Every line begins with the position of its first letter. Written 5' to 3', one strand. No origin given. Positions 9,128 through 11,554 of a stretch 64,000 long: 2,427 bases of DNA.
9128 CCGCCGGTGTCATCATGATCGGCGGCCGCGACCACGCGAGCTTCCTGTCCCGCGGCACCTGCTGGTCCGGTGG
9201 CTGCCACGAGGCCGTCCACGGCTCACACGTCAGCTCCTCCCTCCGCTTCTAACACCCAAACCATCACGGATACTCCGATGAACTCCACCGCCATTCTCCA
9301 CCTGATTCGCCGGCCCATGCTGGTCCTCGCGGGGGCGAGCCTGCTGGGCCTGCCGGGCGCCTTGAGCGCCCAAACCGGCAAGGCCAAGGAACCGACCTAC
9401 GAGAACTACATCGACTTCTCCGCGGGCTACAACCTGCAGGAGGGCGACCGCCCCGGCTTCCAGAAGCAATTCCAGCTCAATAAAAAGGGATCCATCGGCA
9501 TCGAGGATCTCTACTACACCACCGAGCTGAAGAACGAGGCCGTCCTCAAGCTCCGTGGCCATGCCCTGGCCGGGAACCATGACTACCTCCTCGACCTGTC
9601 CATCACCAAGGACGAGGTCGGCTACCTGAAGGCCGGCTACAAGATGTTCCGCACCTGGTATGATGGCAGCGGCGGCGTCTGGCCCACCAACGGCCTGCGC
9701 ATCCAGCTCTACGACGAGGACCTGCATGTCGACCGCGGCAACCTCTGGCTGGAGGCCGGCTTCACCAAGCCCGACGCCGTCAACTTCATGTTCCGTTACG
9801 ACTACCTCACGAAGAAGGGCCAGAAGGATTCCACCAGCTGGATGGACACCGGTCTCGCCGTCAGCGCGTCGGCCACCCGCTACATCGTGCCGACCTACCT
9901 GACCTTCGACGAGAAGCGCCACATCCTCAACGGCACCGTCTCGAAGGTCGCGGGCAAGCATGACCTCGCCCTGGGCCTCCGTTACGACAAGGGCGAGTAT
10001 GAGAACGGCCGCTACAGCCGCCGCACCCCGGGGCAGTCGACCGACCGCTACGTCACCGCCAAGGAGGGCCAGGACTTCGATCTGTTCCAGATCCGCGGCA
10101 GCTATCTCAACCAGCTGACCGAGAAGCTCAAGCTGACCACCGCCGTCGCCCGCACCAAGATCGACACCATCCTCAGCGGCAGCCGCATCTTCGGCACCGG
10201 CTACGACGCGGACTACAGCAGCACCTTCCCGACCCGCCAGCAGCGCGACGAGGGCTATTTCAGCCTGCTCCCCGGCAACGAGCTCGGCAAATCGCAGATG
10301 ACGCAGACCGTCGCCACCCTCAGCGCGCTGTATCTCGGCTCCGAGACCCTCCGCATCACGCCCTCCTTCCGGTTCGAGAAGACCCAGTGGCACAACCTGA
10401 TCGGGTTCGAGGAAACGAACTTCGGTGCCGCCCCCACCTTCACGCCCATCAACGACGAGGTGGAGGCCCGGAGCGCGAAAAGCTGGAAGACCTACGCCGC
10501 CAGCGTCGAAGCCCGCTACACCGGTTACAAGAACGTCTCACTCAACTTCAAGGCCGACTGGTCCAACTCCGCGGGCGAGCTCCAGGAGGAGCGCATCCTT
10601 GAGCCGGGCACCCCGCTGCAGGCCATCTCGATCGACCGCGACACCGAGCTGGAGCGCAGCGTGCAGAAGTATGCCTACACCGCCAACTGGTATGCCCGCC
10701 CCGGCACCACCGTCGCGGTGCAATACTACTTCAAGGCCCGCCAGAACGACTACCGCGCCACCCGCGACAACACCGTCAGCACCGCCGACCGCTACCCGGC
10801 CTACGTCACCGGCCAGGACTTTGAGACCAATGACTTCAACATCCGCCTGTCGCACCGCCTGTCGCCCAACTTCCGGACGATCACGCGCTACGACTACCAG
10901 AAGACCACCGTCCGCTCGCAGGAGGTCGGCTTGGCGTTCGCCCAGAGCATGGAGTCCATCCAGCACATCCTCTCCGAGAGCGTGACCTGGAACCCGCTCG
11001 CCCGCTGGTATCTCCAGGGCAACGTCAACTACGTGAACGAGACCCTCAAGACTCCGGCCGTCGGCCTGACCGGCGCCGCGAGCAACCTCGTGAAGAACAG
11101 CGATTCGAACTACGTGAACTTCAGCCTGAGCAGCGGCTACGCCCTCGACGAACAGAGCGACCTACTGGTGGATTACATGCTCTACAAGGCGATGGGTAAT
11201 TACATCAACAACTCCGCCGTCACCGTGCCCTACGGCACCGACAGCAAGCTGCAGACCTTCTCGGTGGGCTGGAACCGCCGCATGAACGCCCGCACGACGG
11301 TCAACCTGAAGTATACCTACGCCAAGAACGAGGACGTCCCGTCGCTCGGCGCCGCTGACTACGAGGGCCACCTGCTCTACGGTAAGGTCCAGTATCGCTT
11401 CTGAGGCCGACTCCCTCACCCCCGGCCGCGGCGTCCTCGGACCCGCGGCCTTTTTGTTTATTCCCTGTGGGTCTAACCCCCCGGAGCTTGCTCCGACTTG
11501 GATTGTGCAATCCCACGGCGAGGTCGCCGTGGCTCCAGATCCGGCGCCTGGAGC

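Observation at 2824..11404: Complete putative inner-membrane-to-outer-membrane multiheme cytochrome electron conduit (candidate extracellular electron transfer system) in a non-model high-GC bacterium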

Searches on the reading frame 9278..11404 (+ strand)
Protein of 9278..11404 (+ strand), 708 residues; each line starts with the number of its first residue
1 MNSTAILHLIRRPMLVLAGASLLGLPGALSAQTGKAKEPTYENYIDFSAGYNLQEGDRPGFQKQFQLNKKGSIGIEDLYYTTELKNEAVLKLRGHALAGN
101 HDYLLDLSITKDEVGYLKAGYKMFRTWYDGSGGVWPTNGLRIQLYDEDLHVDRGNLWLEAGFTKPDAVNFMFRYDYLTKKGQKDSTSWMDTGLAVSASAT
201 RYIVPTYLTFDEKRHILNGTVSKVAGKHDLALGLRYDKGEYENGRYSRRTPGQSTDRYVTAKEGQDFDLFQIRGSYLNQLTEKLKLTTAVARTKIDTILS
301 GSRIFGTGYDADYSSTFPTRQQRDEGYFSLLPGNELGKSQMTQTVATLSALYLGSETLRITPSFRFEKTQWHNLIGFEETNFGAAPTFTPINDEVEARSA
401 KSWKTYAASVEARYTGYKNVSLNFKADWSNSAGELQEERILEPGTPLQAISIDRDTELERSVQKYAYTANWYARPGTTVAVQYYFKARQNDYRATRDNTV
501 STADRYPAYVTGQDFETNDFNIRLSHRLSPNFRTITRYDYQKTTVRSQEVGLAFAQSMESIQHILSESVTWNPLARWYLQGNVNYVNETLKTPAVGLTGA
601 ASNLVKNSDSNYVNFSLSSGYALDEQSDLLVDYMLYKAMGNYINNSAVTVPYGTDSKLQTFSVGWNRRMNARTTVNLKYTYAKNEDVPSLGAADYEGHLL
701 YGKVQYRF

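Call 4: search_protein_families(library=pfam, proteins=[window:9278-11404:+], max_evalue=0.01)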
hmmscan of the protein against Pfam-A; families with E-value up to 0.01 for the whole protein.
window:9278-11404:+ (708 aa): 0 families

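Call 5: search_protein_families(library=ncbifam, proteins=[window:9278-11404:+], max_evalue=0.01)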
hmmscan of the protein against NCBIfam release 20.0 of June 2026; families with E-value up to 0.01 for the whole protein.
window:9278-11404:+ (708 aa): 0 families

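Call 8: search_solved_structures(query=window:9278-11404:+, max_evalue=10, show_alignments=1)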
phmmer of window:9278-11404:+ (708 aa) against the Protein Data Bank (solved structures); distinct sequences matched with E-value up to 10: 0.

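Call 9: find_homologous_proteins(query=window:9278-11404:+, max_evalue=0.001)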
Query window:9278-11404:+ (708 aa): 218 proteins with E <= 0.001 among 8000 candidates; the best 120 are listed.
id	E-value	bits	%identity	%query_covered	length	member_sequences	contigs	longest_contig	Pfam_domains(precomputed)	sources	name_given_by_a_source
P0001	0.0e+0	1487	92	100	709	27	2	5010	-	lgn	-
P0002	0.0e+0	1473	91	100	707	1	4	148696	-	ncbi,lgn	ncbi:MAG TPA: hypothetical protein VGD97_01845 [Lacunisphaera sp.]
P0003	0.0e+0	1422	87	100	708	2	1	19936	-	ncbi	-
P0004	0.0e+0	1414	86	100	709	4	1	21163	-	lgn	-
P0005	0.0e+0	1352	81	100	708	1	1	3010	-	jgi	jgi:hypothetical protein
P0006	0.0e+0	1224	76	98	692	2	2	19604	-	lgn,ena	-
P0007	0.0e+0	1223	75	100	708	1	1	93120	-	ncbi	-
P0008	0.0e+0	1223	75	100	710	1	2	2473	-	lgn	-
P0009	0.0e+0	1217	75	100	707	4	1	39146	-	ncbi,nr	ncbi:MAG: hypothetical protein PSV13_06470 [Lacunisphaera sp.]|nr:hypothetical protein [Lacunisphaer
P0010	0.0e+0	1203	73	100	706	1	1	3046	-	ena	-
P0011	0.0e+0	1198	75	100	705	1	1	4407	-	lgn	-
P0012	0.0e+0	1167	72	100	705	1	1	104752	-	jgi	jgi:hypothetical protein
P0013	0.0e+0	1147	70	100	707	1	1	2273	-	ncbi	ncbi:MAG: hypothetical protein WAV89_10285 [Ignavibacteriaceae bacterium]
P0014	0.0e+0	1143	70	100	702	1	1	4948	-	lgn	-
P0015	0.0e+0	1136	69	100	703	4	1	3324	-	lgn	-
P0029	7.1e-276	935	60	100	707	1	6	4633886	-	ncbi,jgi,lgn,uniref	ncbi:hypothetical protein [Oleiharenicola sp. Vm1]|uniref:hypothetical protein n=1 Tax=Oleiharenicol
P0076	1.4e-247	842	56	100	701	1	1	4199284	-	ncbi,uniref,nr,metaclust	ncbi:hypothetical protein Verru16b_03346 [Lacunisphaera limnophila]|uniref:Uncharacterized protein n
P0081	2.7e-246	838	55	100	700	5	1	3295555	-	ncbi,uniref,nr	ncbi:hypothetical protein ESB00_06380 [Oleiharenicola lentus]|uniref:MtrB/PioB family decaheme-assoc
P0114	1.1e-188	647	46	98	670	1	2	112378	-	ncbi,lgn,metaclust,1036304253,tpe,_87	metaclust:\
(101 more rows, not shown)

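Call 21: search_solved_structures(query=A1, max_evalue=10, show_alignments=2)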
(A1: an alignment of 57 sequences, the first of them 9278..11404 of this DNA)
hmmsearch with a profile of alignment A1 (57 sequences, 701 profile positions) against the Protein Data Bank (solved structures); distinct sequences matched with E-value up to 10: 0.

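Call 30: find_encoding_contigs(protein=P0076, flank=10000, max_places=1)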
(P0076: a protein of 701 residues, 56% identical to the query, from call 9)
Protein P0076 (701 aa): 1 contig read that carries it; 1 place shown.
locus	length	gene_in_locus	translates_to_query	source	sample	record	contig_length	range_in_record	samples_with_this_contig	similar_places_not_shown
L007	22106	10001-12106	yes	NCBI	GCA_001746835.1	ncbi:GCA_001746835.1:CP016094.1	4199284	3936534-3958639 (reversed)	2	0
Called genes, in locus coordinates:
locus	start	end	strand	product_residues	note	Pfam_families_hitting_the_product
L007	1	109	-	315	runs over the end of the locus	PF02729:OTCace_N, PF00185:OTCace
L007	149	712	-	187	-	PF00156:Pribosyltran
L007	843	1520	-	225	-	PF02586:SRAP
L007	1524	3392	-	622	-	PF00512:HisKA, PF02518:HATPase_c, PF00072:Response_reg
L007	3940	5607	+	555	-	PF02463:SMC_N, PF13476:AAA_23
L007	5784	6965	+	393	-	PF00155:Aminotran_1_2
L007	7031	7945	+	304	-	PF01261:AP_endonuc_2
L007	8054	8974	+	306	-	PF06283:ThuA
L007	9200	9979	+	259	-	PF14522:Cytochrome_C7 (faint), PF14537:Cytochrom_c3_2 (faint), PF09699:Paired_CXXCH_1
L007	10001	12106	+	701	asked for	-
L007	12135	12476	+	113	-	PF13442:Cytochrome_CBB3, PF00034:Cytochrom_C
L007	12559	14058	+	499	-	PF03264:Cytochrom_NNT, PF14522:Cytochrome_C7 (faint), PF14537:Cytochrom_c3_2 (weak)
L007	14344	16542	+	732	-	PF02085:Cytochrom_CIII (faint), PF09699:Paired_CXXCH_1 (faint), PF14522:Cytochrome_C7 (faint), PF14537:Cytochrom_c3_2 (weak), PF01292:Ni_hydr_CYTB, PF14358:DUF4405 (weak)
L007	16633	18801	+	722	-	PF00684:DnaJ_CXXCXGXG (faint), PF09699:Paired_CXXCH_1 (faint), PF14522:Cytochrome_C7 (faint), PF14537:Cytochrom_c3_2 (faint), PF22113:Mtrc-MtrF_II-IV_dom (faint), PF01292:Ni_hydr_CYTB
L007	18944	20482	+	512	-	PF00015:MCPsignal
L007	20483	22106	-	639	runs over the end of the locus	PF01578:Cytochrom_C_asm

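Call 31: find_encoding_contigs(protein=P0081, flank=10000, max_places=1)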
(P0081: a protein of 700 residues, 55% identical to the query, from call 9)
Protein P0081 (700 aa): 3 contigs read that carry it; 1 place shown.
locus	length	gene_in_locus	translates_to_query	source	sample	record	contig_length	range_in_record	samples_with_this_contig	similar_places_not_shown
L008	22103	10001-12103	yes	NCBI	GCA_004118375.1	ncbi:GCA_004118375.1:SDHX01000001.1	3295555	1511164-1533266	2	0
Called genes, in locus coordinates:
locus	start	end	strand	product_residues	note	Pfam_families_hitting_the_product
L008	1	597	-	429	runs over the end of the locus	PF01979:Amidohydro_1, PF07969:Amidohydro_3 (weak), PF12890:DHOase, PF07969:Amidohydro_3 (weak)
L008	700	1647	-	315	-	PF02729:OTCace_N, PF00185:OTCace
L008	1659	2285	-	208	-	PF00156:Pribosyltran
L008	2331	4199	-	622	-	PF00512:HisKA, PF02518:HATPase_c, PF00072:Response_reg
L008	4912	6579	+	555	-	PF02463:SMC_N, PF13476:AAA_23, PF13304:AAA_21 (faint)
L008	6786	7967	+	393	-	PF00155:Aminotran_1_2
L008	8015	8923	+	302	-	PF01261:AP_endonuc_2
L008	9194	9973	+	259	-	PF14522:Cytochrome_C7 (faint), PF14537:Cytochrom_c3_2 (faint), PF13435:Cytochrome_C554 (faint), PF09699:Paired_CXXCH_1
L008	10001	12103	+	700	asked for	-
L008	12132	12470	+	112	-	PF13442:Cytochrome_CBB3, PF00034:Cytochrom_C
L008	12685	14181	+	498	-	PF03264:Cytochrom_NNT, PF14522:Cytochrome_C7 (faint), PF14537:Cytochrom_c3_2 (weak)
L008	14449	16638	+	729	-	PF02085:Cytochrom_CIII (faint), PF09699:Paired_CXXCH_1 (faint), PF14522:Cytochrome_C7 (faint), PF14537:Cytochrom_c3_2 (faint), PF01292:Ni_hydr_CYTB, PF14358:DUF4405 (weak)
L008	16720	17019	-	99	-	PF05016:ParE_toxin (weak)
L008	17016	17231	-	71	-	-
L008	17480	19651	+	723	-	PF09699:Paired_CXXCH_1 (faint), PF14522:Cytochrome_C7 (faint), PF14537:Cytochrom_c3_2 (faint), PF01292:Ni_hydr_CYTB (weak)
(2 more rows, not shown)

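Call 32: find_encoding_contigs(protein=P0114, flank=10000, max_places=1)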
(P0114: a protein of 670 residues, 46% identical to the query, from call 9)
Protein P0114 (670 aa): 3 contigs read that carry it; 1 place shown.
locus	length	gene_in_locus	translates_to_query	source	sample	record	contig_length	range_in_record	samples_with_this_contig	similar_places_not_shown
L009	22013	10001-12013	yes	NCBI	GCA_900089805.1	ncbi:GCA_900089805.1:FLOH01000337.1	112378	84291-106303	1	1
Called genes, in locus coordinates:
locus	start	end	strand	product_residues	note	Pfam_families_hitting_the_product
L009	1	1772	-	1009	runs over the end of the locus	PF05140:ResB, PF01578:Cytochrom_C_asm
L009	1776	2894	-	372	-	-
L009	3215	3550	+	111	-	PF13442:Cytochrome_CBB3, PF00034:Cytochrom_C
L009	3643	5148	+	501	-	PF03264:Cytochrom_NNT, PF14537:Cytochrom_c3_2 (faint)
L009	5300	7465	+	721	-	PF00684:DnaJ_CXXCXGXG (faint), PF09699:Paired_CXXCH_1 (faint), PF14522:Cytochrome_C7 (faint), PF14537:Cytochrom_c3_2 (faint)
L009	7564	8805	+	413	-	PF04055:Radical_SAM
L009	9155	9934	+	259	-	PF14522:Cytochrome_C7 (faint), PF14537:Cytochrom_c3_2 (faint), PF09699:Paired_CXXCH_1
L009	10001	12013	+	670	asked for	-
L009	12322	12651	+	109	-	PF00034:Cytochrom_C, PF13442:Cytochrome_CBB3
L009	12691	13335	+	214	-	PF09699:Paired_CXXCH_1 (faint), PF14522:Cytochrome_C7 (weak)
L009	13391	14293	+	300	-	PF12838:Fer4_7, PF13247:Fer4_11, PF13187:Fer4_9 (weak), PF00037:Fer4 (weak), PF12797:Fer4_2 (weak), PF13237:Fer4_10 (weak), PF12838:Fer4_7 (weak), PF13247:Fer4_11, +5 more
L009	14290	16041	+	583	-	PF03916:NrfD, PF00027:cNMP_binding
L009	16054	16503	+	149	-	-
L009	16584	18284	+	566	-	PF10101:DUF2339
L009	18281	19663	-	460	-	PF00884:Sulfatase, PF01663:Phosphodiest, PF02995:DUF229 (faint), PF16347:SGSH_C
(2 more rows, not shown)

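Call 33: predict_structure(alignment_id=A1)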
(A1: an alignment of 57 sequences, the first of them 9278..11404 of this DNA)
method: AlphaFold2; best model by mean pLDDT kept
length: 708 residues; sequences in the alignment: 57
mean_pLDDT: 84.0   pTM: 0.76
mean pLDDT of the five models: 84.0, 83.9, 82.1, 80.4, 77.7
residues with pLDDT >= 90: 372; 70-90: 223; 50-70: 76; < 50: 37
segments of 3 or more residues with pLDDT < 50: 1-37
pLDDT, mean of each block of 10 residues (from residue 1): 35 40 29 43 92 88 89 93 91 92 95 93 92 71 71 97 90 97 76 57 76 96 90 96 83 71 90 94 93 93 77 65 68 74 96 92 96 84 70 83 95 92 96 88 76 82 96 93 96 66 57 93 94 96 90 88 96 92 95 84 82 95 90 94 78 87 93 93 88 90 94
secondary structure, 60 per line:
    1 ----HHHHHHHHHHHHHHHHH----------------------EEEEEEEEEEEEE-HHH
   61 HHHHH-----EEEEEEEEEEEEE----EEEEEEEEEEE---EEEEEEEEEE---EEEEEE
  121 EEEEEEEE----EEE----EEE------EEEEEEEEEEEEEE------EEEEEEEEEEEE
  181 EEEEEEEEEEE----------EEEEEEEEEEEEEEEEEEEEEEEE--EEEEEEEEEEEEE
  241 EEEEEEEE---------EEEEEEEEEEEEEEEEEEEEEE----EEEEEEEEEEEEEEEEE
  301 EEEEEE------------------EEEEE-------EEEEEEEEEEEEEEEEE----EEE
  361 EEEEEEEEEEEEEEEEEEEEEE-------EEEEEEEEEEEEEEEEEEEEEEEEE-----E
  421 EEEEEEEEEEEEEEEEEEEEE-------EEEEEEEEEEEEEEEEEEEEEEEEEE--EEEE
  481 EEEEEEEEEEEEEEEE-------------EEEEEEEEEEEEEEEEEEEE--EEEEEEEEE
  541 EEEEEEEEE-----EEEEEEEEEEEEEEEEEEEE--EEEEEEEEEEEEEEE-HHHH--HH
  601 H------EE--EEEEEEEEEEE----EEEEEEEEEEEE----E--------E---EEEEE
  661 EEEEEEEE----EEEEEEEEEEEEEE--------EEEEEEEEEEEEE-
elements in order (helices of 4 or more, strands of 3 or more residues): H5-21 E44-56 H58-65 E71-83 E88-98 E102-111 E115-128 E133-135 E140-142 E149-162 E169-191 E202-225 E228-248 E258-279 E284-306 E325-329 E337-353 E358-382 E390-414 E420-441 E449-474 E477-496 E510-529 E532-549 E555-574 E577-591 H593-596 E612-622 E627-638 E656-668 E673-686 E695-707

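Call 37: fold_search(model_id=the predicted structure, library=pdb)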
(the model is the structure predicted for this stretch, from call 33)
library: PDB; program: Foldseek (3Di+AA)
matches with E <= 10: 758; with E <= 0.001: 274
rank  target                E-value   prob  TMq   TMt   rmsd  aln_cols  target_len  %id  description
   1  6r2q_B                2.0e-13  1.00  0.64  0.69   7.2       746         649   10  Structure of the Mtr complex (released 2020-04-22)
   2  9ex3_A                4.8e-10  1.00  0.39  0.41  12.4       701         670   11  Ferric-mycobactin receptor (FemA) in complex with dihydroaeruginoic acid (released 2025-02-26)
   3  4rdt_A                5.8e-10  1.00  0.37  0.40  13.4       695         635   11  Structure of the bacterial Zn-transporter ZnuD from Neisseria meningitidis (flexible conformation bound to a zinc ion) (released 2015-08-19)
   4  3efm                  7.1e-10  1.00  0.36  0.43  11.1       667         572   11  Structure of the alcaligin outer membrane recepteur FauA from Bordetella pertussis (released 2009-03-31)
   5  4rdt_B                9.9e-10  1.00  0.37  0.40  13.3       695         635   11  Structure of the bacterial Zn-transporter ZnuD from Neisseria meningitidis (flexible conformation bound to a zinc ion) (released 2015-08-19)
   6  6z8r_B                1.4e-09  1.00  0.40  0.43  10.9       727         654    8  Copper transporter OprC (released 2021-06-09)
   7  8s34_A                1.5e-09  1.00  0.39  0.41  10.9       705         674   11  Ferric-mycobactin receptor (FemA) in complex with aeruginic acid (released 2025-02-26)
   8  6fok_A                1.9e-09  1.00  0.42  0.45  12.3       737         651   10  Copper transporter OprC (released 2019-03-13)
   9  6z99_A                1.9e-09  1.00  0.40  0.43  11.2       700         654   10  Copper transporter OprC (released 2021-06-30)
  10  6z8y_B                2.2e-09  1.00  0.41  0.44  11.2       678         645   10  Copper transporter OprC (released 2021-06-09)
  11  6z8y_A                2.2e-09  1.00  0.41  0.43  11.0       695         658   10  Copper transporter OprC (released 2021-06-09)
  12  9a3c_MODEL_1_A        2.4e-09  1.00  0.41  0.39  15.2       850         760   10  Model of E. coli Fiu by in-cell photo-crosslinking MS and deep learning (released 2023-02-24)
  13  3csl_A                2.6e-09  1.00  0.44  0.42  12.7       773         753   10  Structure of the Serratia marcescens hemophore receptor HasR in complex with its hemophore HasA and heme (released 2009-01-20)
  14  6z8u_A                3.0e-09  1.00  0.41  0.44  11.1       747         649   10  Copper transporter OprC (released 2021-06-09)
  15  6z9n_B                3.3e-09  1.00  0.40  0.42  11.0       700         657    9  Copper transporter OprC (released 2021-06-30)
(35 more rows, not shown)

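Call 39: find_related_loci(query=A1, collection=genome_contigs, flank=10000)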
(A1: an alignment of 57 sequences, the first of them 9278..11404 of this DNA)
Query A1 (708 aa) in genome_contigs; peptide patterns used: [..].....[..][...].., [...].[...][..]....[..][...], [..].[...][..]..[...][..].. (x = any residue, [..] = any of these).
87 stretches matched a pattern; 62 encode a relative of the query (tblastn E <= 1e-3); 61 distinct loci.
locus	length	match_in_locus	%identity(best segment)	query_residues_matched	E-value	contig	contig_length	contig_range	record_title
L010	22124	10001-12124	97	1-708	0e+0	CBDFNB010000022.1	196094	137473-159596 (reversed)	MAG: Lacunisphaera sp. isolate 8cf5f200-74bc-4e7b-a296-39d2874c825b genome assembly, contig: contig_22, whole genome sho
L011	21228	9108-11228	91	1-708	0e+0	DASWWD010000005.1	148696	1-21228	MAG TPA_asm: Lacunisphaera sp. isolate SMAG_U3647 k141_904677, whole genome shotgun sequence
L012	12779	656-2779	87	1-708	0e+0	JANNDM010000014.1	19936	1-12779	MAG: Verrucomicrobiota bacterium isolate OTE_75_metabat_8 OTE_75_k141_3645297, whole genome shotgun sequence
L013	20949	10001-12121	75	1-708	0e+0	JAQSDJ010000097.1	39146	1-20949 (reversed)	MAG: Lacunisphaera sp. isolate K-2018 MAG004 NODE_214_length_39146_cov_6.022972, whole genome shotgun sequence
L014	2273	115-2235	70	1-708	0e+0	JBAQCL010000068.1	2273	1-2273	MAG: Ignavibacteriaceae bacterium isolate MFD12018_ilm_asm_bin31 k127_172251, whole genome shotgun sequence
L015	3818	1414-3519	71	5-708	0e+0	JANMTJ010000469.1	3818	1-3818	MAG: Oleiharenicola sp. isolate SOY_29_metabat_217 SOY_29_k141_5399782, whole genome shotgun sequence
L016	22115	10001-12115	64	1-708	0e+0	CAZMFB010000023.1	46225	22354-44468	MAG TPA_asm: uncultured Opitutaceae bacterium isolate SRP287453_co1_271 genome assembly, contig: NODE_1176_length_46225_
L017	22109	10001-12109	63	1-708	0e+0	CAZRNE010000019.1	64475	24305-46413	MAG TPA_asm: uncultured Opitutaceae bacterium isolate binchicken_co130_43 genome assembly, contig: NODE_733_length_64475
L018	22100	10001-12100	60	1-708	0e+0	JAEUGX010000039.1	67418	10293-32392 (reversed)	MAG: Opitutaceae bacterium isolate new MAG-2 k141_3870548, whole genome shotgun sequence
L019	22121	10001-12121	60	1-708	0e+0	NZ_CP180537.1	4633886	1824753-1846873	Oleiharenicola sp. Vm1 chromosome, complete genome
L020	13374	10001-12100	59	1-708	0e+0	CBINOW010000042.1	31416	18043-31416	MAG TPA_asm: uncultured Oleiharenicola sp. isolate SRR16817057_binner13_Refined_19 genome assembly, contig: ERZ27394128.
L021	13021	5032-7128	59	1-708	0e+0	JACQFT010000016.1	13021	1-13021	MAG: Opitutia bacterium isolate NC_groundwater_1054_Pr1_S-0.65um_67_12 Montesol18_Sp65_coassembly_scaffold_110614, whole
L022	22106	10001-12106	58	1-708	0e+0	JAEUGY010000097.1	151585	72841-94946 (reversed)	MAG: Opitutaceae bacterium isolate new MAG-3 k141_3443641, whole genome shotgun sequence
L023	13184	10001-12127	57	1-708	0e+0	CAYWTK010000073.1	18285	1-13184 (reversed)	MAG TPA_asm: uncultured Opitutaceae bacterium isolate binchicken_co314_21 genome assembly, contig: NODE_1749_length_1828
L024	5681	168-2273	56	4-708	0e+0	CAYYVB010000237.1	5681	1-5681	MAG TPA_asm: uncultured Opitutaceae bacterium isolate binchicken_co276_45 genome assembly, contig: NODE_11938_length_568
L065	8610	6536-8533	41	21-708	1e-160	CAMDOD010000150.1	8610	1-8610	MAG: Opitutus sp. GAS368 isolate MH-08apr19-303 genome assembly, contig: MH-08apr19-C18795, whole genome shotgun sequenc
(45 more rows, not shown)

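Call 43: search_protein_representatives(alignment_id=A1)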
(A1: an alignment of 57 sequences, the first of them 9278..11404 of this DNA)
Query: 57 sequences, 701 profile positions. Proteins with E-value up to 0.001 (for the whole library): 1088; up to 1e-10: 792; up to 1e-30: 413. The best 150 are listed.
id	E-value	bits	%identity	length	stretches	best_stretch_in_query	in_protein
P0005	0.0e+00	1218.9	-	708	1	1-701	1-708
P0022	0.0e+00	1157.2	-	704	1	1-701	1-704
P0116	1.3e-284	962.3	-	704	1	7-701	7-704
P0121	7.2e-281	949.9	-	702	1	16-701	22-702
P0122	4.4e-238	808.5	-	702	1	1-701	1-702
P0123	1.2e-226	770.7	-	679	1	20-701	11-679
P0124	5.2e-216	735.5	-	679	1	13-701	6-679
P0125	2.9e-213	726.4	-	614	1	11-549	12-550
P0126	6.6e-212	722.0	-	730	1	34-701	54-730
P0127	1.9e-208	710.5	-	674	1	23-701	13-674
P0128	2.4e-205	700.3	-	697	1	17-701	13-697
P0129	6.2e-194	662.6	-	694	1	11-701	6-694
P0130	1.4e-193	661.4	-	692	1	13-701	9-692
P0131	1.4e-190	651.5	-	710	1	22-701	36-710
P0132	6.1e-188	642.8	-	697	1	18-701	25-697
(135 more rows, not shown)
